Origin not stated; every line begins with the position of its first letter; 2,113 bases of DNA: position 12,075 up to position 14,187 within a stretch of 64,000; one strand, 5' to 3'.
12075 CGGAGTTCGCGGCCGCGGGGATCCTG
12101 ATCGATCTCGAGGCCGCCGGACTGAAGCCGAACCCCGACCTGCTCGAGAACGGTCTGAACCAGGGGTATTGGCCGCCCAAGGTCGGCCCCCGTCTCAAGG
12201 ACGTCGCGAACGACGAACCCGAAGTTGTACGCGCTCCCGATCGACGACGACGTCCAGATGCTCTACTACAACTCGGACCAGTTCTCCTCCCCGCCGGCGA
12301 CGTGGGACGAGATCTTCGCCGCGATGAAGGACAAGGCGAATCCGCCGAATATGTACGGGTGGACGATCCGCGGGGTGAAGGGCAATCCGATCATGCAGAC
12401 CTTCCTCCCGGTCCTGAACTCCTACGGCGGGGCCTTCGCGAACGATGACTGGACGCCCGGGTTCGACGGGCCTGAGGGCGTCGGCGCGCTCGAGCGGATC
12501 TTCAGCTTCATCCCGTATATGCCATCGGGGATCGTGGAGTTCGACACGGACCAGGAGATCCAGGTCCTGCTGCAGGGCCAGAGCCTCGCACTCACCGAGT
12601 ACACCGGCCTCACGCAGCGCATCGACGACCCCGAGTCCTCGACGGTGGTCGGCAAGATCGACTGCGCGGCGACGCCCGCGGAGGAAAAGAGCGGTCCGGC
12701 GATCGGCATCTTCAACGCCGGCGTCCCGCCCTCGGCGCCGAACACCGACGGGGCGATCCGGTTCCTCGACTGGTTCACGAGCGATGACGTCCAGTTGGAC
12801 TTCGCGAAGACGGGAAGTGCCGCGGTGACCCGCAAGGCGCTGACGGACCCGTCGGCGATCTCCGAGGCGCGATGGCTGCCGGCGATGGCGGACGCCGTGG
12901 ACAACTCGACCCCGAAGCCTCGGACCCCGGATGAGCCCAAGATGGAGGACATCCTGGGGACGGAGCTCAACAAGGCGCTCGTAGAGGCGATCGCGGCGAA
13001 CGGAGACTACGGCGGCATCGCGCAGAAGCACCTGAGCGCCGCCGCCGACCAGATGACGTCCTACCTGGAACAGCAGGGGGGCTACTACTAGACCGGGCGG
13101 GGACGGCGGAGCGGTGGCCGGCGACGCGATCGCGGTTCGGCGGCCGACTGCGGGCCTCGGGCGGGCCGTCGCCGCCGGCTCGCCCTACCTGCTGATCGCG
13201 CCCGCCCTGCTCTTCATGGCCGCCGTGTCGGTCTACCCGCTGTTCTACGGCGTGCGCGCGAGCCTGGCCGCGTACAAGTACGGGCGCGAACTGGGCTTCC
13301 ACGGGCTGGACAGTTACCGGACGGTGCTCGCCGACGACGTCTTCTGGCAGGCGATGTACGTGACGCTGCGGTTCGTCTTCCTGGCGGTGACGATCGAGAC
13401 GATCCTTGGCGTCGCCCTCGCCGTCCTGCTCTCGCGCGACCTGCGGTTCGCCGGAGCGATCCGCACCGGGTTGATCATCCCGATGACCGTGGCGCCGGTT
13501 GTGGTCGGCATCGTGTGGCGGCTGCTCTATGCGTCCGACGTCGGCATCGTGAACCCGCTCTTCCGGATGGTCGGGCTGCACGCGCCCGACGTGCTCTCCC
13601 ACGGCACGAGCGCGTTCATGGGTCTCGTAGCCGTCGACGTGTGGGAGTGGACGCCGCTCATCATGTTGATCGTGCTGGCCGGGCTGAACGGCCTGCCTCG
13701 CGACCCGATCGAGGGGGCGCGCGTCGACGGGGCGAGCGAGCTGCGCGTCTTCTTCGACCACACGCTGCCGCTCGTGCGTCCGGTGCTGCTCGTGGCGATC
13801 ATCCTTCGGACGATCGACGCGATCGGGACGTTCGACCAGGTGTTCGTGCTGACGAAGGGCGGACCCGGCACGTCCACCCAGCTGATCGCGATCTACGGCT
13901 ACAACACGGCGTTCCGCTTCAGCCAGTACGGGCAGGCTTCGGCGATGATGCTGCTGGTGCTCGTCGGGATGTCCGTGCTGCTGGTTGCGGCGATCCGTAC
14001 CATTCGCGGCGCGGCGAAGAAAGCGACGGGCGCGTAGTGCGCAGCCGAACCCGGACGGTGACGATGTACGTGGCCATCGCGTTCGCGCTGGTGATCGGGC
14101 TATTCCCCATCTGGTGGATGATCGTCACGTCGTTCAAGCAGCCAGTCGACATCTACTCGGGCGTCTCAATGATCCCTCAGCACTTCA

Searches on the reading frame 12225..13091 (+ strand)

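Call 40: search_protein_families(library=pfam, proteins=[window:12225-13091:+], max_evalue=0.0001)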
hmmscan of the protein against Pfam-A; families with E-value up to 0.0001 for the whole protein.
window:12225-13091:+ (288 aa): 2 families
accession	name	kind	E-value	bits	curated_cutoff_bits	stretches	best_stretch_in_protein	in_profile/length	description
PF01547.30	SBP_bac_1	-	1.6e-17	64.9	26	1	2-190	105-306/307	Bacterial extracellular solute-binding protein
PF13416.11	SBP_bac_8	-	1.5e-14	54.9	27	1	2-209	85-269/279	Bacterial extracellular solute-binding protein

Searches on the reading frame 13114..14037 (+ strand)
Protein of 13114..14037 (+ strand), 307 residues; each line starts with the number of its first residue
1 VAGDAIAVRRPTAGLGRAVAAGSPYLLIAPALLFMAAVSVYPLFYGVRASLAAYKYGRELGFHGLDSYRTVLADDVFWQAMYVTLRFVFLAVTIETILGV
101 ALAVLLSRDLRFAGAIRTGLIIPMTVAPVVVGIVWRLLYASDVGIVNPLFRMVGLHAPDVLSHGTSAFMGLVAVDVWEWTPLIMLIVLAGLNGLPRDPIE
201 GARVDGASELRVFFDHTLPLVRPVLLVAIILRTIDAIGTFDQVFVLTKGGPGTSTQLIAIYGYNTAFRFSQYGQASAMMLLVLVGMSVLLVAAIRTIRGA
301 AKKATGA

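Call 40: search_protein_families(library=pfam, proteins=[window:13114-14037:+], max_evalue=0.0001)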
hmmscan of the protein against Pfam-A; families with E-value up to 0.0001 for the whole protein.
window:13114-14037:+ (307 aa): 1 family
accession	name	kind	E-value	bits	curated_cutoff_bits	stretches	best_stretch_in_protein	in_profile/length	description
PF00528.27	BPD_transp_1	-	3.9e-18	66.3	26.4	1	97-290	3-171/184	Binding-protein-dependent transport system inner membrane component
